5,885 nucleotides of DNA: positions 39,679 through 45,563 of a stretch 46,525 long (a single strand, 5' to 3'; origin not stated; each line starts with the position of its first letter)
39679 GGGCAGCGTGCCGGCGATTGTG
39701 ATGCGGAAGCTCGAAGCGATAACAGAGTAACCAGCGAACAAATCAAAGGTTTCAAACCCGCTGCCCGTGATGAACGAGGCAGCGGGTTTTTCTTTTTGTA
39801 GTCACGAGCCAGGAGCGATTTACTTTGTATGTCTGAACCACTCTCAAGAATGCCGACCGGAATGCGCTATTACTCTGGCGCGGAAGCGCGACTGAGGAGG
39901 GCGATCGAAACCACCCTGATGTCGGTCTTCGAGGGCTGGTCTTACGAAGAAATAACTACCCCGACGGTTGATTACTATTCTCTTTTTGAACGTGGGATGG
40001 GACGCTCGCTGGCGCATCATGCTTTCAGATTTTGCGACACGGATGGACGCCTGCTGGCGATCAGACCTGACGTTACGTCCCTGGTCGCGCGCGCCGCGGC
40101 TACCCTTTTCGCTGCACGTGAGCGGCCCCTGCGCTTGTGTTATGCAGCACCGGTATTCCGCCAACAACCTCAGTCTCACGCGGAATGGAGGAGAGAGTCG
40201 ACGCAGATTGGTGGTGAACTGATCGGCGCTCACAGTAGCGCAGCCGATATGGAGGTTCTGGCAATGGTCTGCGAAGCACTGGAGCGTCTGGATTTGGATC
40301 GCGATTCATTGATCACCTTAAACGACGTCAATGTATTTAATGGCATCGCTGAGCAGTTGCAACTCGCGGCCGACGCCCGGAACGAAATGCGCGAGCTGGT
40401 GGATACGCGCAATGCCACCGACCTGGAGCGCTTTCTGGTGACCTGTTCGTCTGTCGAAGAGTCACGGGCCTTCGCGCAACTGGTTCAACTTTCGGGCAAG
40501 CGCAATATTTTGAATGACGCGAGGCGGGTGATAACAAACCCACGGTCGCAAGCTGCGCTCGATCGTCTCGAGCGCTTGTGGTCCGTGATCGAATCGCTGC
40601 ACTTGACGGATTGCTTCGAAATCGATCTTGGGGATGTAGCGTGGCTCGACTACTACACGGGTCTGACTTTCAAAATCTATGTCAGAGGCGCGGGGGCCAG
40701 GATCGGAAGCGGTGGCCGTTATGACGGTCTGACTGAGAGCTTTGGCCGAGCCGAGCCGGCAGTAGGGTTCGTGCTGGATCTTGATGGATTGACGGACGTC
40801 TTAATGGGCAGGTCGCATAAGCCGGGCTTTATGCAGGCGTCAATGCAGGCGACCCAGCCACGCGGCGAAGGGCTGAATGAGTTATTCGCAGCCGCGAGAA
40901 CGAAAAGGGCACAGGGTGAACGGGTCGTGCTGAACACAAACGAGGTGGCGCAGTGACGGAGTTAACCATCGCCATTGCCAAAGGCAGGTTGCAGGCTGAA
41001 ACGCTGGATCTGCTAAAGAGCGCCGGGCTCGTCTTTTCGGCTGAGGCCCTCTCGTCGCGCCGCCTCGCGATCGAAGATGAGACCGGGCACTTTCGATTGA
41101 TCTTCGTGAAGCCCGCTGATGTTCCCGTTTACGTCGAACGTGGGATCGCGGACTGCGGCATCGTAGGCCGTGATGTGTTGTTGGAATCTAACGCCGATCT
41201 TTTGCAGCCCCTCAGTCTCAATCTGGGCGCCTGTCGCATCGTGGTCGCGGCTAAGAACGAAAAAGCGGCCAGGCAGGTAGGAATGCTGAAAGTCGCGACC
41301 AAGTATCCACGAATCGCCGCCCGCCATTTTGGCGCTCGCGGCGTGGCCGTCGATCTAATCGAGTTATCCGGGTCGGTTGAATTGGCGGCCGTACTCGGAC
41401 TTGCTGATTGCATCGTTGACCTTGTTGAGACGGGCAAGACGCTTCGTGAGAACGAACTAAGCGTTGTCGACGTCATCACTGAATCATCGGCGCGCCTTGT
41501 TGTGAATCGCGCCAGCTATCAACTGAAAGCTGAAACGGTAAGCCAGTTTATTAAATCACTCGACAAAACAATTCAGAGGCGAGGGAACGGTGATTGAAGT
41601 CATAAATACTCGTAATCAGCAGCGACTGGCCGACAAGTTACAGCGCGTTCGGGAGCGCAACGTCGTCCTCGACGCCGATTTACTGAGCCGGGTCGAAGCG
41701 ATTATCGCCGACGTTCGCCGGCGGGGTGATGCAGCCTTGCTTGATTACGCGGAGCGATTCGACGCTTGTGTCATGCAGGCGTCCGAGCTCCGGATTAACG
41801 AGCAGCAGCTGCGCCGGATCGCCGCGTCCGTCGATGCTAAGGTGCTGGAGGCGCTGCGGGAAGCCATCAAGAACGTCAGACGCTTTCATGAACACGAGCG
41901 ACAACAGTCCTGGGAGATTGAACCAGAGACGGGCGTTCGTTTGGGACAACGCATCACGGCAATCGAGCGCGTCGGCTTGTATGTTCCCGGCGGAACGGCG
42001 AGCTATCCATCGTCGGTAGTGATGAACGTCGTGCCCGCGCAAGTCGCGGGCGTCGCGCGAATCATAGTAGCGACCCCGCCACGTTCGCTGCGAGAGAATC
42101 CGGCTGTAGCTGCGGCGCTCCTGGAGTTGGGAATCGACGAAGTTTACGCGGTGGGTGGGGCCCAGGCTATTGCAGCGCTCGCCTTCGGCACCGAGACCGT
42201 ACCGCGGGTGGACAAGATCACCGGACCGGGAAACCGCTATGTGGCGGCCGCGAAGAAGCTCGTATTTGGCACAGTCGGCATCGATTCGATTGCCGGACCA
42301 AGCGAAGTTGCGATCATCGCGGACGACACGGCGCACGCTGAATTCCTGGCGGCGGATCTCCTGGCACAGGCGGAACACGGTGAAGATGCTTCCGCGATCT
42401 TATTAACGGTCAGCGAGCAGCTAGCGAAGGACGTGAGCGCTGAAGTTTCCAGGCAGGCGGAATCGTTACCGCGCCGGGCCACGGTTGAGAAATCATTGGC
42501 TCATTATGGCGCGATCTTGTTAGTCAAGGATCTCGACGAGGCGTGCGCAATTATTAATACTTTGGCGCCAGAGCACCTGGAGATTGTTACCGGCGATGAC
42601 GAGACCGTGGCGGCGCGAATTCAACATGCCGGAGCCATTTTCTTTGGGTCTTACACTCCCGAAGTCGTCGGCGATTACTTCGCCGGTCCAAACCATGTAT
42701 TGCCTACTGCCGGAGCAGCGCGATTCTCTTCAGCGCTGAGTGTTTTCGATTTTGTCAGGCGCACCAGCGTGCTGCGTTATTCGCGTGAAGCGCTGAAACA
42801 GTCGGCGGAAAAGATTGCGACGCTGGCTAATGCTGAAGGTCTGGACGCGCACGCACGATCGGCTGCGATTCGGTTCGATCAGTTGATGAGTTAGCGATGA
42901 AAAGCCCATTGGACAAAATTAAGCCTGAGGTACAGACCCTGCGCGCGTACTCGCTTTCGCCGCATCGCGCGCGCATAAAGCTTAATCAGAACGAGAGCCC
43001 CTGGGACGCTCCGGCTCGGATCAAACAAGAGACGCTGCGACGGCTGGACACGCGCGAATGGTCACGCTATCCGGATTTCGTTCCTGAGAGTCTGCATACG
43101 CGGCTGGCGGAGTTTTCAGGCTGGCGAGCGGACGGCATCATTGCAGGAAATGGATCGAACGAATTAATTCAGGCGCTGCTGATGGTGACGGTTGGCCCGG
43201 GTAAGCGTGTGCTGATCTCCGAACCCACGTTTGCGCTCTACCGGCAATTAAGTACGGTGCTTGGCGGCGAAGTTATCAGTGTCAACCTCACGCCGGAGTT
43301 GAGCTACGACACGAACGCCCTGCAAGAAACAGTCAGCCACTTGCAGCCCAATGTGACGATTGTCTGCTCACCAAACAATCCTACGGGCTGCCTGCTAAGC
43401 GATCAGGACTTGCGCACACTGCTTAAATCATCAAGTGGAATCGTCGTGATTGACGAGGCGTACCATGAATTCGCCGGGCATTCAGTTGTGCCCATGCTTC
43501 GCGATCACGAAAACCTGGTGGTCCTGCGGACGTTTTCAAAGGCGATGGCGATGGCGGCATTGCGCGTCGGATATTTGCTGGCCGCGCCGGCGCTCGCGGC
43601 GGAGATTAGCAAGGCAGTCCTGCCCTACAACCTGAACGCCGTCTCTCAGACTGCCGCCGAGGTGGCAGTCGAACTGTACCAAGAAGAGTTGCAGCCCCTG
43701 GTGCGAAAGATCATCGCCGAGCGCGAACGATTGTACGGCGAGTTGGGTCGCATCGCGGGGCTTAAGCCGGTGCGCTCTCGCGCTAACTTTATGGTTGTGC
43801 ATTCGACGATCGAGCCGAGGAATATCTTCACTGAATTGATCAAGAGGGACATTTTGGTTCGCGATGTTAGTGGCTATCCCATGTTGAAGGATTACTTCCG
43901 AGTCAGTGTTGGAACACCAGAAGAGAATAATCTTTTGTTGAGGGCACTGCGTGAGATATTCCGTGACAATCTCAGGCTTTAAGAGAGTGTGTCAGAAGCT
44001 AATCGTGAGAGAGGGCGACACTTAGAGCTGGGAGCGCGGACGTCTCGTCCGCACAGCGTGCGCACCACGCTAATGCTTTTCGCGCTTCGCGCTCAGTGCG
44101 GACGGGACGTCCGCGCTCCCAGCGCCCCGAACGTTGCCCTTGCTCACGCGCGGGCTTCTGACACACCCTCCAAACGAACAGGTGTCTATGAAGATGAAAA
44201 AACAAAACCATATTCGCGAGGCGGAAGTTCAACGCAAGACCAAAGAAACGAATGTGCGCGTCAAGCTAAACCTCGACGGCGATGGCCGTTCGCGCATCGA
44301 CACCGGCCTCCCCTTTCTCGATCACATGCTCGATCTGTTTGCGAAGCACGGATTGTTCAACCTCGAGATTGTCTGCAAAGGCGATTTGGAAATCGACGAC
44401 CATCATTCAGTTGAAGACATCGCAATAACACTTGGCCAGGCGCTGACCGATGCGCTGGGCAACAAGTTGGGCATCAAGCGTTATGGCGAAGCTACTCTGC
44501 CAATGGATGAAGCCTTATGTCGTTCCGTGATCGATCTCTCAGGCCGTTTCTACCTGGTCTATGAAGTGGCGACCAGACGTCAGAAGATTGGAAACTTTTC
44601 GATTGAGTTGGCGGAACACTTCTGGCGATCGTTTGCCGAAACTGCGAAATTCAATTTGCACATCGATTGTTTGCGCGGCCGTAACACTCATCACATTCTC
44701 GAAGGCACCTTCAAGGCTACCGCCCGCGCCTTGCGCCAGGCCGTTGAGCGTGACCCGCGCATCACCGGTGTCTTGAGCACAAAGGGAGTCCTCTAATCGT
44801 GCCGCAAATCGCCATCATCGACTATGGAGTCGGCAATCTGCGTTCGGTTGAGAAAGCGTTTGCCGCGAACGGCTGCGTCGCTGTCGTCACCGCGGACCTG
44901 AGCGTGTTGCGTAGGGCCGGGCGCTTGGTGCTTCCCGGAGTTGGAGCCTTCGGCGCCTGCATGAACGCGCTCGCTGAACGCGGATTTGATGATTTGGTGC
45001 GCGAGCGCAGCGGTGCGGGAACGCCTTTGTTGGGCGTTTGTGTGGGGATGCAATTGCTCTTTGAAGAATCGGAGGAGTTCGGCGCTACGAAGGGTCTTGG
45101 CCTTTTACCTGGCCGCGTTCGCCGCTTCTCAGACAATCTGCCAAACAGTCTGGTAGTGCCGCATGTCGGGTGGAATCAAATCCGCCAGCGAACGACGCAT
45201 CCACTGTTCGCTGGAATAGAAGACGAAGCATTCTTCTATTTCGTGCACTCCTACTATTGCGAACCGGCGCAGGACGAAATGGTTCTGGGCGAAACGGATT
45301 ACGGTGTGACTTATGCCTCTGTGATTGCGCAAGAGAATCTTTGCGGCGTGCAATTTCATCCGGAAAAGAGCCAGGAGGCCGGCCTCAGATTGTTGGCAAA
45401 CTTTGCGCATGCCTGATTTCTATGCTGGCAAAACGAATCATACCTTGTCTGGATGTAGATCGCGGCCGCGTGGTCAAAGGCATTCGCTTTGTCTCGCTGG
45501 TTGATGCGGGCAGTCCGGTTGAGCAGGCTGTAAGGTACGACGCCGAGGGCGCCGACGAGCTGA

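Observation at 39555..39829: Candidate leader-peptide attenuator in front of hisZGDC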

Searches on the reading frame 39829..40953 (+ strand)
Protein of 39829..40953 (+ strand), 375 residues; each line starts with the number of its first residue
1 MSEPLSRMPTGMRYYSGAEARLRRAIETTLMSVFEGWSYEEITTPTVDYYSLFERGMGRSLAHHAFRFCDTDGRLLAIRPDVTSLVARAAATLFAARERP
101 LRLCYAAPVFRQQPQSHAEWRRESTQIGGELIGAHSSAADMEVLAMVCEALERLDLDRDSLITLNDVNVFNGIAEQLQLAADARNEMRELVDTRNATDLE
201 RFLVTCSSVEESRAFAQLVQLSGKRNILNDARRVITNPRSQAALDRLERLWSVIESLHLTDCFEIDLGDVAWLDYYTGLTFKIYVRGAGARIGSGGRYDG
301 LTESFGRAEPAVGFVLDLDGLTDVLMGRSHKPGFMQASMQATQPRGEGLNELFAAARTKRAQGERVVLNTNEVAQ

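Call 6: find_homologous_proteins(query=window:39829-40953:+, max_evalue=1e-20)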
Query window:39829-40953:+ (375 aa): 2153 proteins with E <= 1e-20 among 8000 candidates; the best 120 are listed.
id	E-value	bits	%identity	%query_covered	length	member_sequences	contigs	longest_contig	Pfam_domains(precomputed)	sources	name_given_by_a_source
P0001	3.5e-241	817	98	100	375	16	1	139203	PF13393.12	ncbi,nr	ncbi:MAG: phosphoribosyltransferase regulatory subunit [Blastocatellia bacterium]|nr:phosphoribosylt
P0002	7.4e-214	727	88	100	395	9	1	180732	PF13393.12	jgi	jgi:ATP phosphoribosyltransferase regulatory subunit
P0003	1.8e-209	713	90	97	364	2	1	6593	PF13393.12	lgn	-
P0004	7.8e-203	691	87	97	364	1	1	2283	PF13393.12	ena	-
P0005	1.4e-201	687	87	97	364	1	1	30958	PF13393.12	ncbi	-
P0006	2.4e-193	660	82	98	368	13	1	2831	PF13393.12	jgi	-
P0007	2.9e-191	653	80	100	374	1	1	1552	PF13393.12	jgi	-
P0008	1.1e-187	641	77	100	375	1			PF13393.12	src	-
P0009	1.5e-186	637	78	100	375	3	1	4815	PF13393.12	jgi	jgi:ATP phosphoribosyltransferase regulatory subunit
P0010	3.6e-186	636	77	100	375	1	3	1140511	PF13393.12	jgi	jgi:ATP phosphoribosyltransferase regulatory subunit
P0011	5.1e-186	636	77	99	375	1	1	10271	PF13393.12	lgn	-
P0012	1.4e-185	634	79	99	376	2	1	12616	PF13393.12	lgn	-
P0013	3.6e-185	633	77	100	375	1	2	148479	PF13393.12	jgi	jgi:ATP phosphoribosyltransferase regulatory subunit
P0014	5.5e-185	632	77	100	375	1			PF13393.12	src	-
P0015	6.9e-185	632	77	100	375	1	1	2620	PF13393.12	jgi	-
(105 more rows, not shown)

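Call 7: search_protein_families(library=pfam, proteins=[window:39829-40953:+])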
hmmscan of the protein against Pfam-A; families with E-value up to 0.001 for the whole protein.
window:39829-40953:+ (375 aa): 1 family
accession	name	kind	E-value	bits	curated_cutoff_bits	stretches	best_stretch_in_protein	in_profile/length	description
PF13393.11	tRNA-synt_His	-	6.4e-80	269.1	25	1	16-321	6-308/308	Histidyl-tRNA synthetase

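Call 9: find_related_loci(query=A1, collection=genome_contigs, flank=3000)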
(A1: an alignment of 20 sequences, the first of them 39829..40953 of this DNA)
Query A1 (375 aa) in genome_contigs; peptide patterns used: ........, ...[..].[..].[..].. (x = any residue, [..] = any of these).
599 stretches matched a pattern (row limit reached: there are more); 148 encode a relative of the query (tblastn E <= 1e-3); the best 80 are kept; 80 distinct loci.
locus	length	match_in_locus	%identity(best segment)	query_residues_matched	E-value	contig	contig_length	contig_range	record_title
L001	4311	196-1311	75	1-372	0e+0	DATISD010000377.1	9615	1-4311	MAG TPA_asm: Pyrinomonadaceae bacterium isolate SMAG_U15920 k141_981772, whole genome shotgun sequence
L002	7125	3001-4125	71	1-375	0e+0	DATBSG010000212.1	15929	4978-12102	MAG TPA_asm: Pyrinomonadaceae bacterium isolate SMAG_U4151 k141_2372441, whole genome shotgun sequence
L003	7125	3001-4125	77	1-375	0e+0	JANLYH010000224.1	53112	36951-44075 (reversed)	MAG: Pyrinomonadaceae bacterium isolate OTE_14_metabat.353 OTE_14_k141_1576065, whole genome shotgun sequence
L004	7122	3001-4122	68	1-373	5e-166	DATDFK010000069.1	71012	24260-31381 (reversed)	MAG TPA_asm: Pyrinomonadaceae bacterium isolate SMAG_U224 k141_1361233, whole genome shotgun sequence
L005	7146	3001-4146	69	1-369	2e-165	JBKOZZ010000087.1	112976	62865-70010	MAG: Acidobacteriota bacterium isolate GB_HAYS_MAG_00021 GB_HAYS_000000155473, whole genome shotgun sequence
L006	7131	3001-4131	68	1-375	2e-165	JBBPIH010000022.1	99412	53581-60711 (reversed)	MAG: Acidobacteriota bacterium isolate BPF2-12-14_bin_2 NODE_22_length_99412_cov_30.339694, whole genome shotgun sequenc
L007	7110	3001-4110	70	1-369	1e-165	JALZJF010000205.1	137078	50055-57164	MAG: Acidobacteriota bacterium isolate MOJ bin33 SC8837-39_k127_936796, whole genome shotgun sequence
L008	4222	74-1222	68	3-375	5e-166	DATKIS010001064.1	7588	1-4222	MAG TPA_asm: Pyrinomonadaceae bacterium isolate SMAG_U14610 k141_1342781, whole genome shotgun sequence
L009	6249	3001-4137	66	2-371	1e-162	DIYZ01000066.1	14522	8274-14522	MAG TPA_asm: Chloracidobacterium sp. UBA6041 UBA6041_contig_5426, whole genome shotgun sequence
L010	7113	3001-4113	69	1-369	1e-162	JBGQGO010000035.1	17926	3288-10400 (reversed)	MAG: Blastocatellia bacterium isolate OBJ2_061818_090_26 k141_291063_length_17926_cov_26.6542, whole genome shotgun sequ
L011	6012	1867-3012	67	1-369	7e-163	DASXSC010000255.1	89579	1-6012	MAG TPA_asm: Pyrinomonadaceae bacterium isolate SMAG_U4656 k141_1245291, whole genome shotgun sequence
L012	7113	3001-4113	68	1-369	7e-162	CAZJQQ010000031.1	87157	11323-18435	MAG TPA_asm: uncultured Clostridia bacterium isolate SRP119689_co1_191 genome assembly, contig: NODE_255_length_87157_co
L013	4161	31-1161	67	1-369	8e-163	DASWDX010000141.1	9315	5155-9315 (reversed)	MAG TPA_asm: Pyrinomonadaceae bacterium isolate SMAG_U2747 k141_1206149, whole genome shotgun sequence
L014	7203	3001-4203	65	2-369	2e-159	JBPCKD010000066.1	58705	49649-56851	MAG: Pyrinomonadaceae bacterium isolate TH_ant_mag_43 S1Ck127_4377607_flag_0_multi_12.5795_len_58705, whole genome shotg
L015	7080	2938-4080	67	1-369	3e-159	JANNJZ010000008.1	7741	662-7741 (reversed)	MAG: Pyrinomonadaceae bacterium isolate SOY_4_C_metabat_258 SOY_4_C_k141_430208, whole genome shotgun sequence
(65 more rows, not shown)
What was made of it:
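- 80 species-level Blastocatellia/Pyrinomonadaceae loci were fetched through HisZ, which is 53-77% identical to the window's (call 9).
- Tried and rejected: The single genome-collection scan was spent on close HisZ relatives (call 9).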

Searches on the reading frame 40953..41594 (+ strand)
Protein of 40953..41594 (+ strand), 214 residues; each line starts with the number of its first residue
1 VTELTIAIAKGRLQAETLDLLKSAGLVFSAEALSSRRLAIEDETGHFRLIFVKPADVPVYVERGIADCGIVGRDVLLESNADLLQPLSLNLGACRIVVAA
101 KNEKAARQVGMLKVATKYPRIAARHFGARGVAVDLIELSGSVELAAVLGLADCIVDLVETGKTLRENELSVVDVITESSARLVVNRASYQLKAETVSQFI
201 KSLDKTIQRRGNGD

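Call 7: search_protein_families(library=pfam, proteins=[window:40953-41594:+])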
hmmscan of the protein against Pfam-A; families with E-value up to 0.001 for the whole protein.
window:40953-41594:+ (214 aa): 1 family
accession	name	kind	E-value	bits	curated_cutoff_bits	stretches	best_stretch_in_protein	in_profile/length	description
PF01634.23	HisG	-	4.5e-52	176.6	25.5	1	53-204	1-157/158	ATP phosphoribosyltransferase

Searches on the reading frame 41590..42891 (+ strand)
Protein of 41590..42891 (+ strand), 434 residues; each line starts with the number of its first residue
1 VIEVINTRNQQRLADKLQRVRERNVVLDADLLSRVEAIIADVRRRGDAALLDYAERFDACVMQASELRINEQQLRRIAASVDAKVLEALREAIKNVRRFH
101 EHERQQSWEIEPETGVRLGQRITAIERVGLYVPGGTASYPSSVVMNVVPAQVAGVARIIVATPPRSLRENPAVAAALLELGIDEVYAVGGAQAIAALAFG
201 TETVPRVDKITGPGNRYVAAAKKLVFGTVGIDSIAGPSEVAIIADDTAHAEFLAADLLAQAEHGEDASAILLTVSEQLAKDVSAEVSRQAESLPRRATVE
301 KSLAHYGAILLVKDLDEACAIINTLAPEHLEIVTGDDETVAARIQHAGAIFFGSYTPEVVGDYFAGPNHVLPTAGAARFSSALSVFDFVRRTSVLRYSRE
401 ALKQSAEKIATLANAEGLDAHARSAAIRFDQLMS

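Call 7: search_protein_families(library=pfam, proteins=[window:41590-42891:+])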
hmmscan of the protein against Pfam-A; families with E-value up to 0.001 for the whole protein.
window:41590-42891:+ (434 aa): 1 family
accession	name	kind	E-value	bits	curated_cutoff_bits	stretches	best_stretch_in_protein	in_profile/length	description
PF00815.25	Histidinol_dh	-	6.9e-170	565.9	27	1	27-429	7-411/411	Histidinol dehydrogenase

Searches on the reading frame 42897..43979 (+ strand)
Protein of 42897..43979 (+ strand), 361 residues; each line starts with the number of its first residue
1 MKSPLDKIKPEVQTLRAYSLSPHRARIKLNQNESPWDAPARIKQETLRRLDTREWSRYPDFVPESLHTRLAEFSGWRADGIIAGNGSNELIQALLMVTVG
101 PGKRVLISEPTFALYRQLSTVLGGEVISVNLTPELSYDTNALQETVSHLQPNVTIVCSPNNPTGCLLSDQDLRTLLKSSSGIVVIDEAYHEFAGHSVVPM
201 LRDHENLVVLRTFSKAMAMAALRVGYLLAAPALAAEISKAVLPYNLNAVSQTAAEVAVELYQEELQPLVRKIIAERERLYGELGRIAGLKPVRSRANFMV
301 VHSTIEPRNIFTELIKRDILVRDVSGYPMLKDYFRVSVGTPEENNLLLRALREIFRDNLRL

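Call 7: search_protein_families(library=pfam, proteins=[window:42897-43979:+])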
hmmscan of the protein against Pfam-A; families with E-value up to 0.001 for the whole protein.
window:42897-43979:+ (361 aa): 2 families
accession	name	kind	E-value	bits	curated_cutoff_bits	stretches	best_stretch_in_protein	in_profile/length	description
PF00155.27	Aminotran_1_2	-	8.2e-56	190.2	19.7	1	27-351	4-361/361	Aminotransferase class I and II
PF04864.19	Alliinase_C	-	1.9e-07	30.8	22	1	81-229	69-208/363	Allinase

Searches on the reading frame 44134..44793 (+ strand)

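Call 7: search_protein_families(library=pfam, proteins=[window:44134-44793:+])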
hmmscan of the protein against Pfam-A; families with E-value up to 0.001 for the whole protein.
window:44134-44793:+ (220 aa): 1 family
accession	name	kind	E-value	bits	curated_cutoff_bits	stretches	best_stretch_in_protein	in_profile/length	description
PF00475.24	IGPD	-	1.5e-64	216.9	27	1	57-200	1-144/144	Imidazoleglycerol-phosphate dehydratase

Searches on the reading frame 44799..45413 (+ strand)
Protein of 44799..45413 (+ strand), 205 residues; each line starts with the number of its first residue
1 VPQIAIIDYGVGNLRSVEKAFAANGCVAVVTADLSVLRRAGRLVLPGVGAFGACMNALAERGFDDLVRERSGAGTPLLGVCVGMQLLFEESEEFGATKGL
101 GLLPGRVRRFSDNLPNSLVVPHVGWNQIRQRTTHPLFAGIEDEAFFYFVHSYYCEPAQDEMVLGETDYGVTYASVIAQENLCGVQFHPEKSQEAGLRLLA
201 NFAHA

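Call 7: search_protein_families(library=pfam, proteins=[window:44799-45413:+])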
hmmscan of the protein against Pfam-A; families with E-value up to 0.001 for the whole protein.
window:44799-45413:+ (205 aa): 4 families
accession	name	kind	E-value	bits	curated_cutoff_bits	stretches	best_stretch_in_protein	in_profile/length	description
PF00117.34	GATase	-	2e-20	73.7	22.8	1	6-203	2-187/190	Glutamine amidotransferase class-I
PF07685.20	GATase_3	-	5.9e-06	26.5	27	1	38-107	39-115/196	CobB/CobQ-like glutamine amidotransferase domain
PF01174.25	SNO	-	4.5e-05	23.9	27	1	15-193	13-174/188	SNO glutamine amidotransferase family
PF07722.19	Peptidase_C26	-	0.00036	20.8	20.5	0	66-87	97-118/219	Peptidase C26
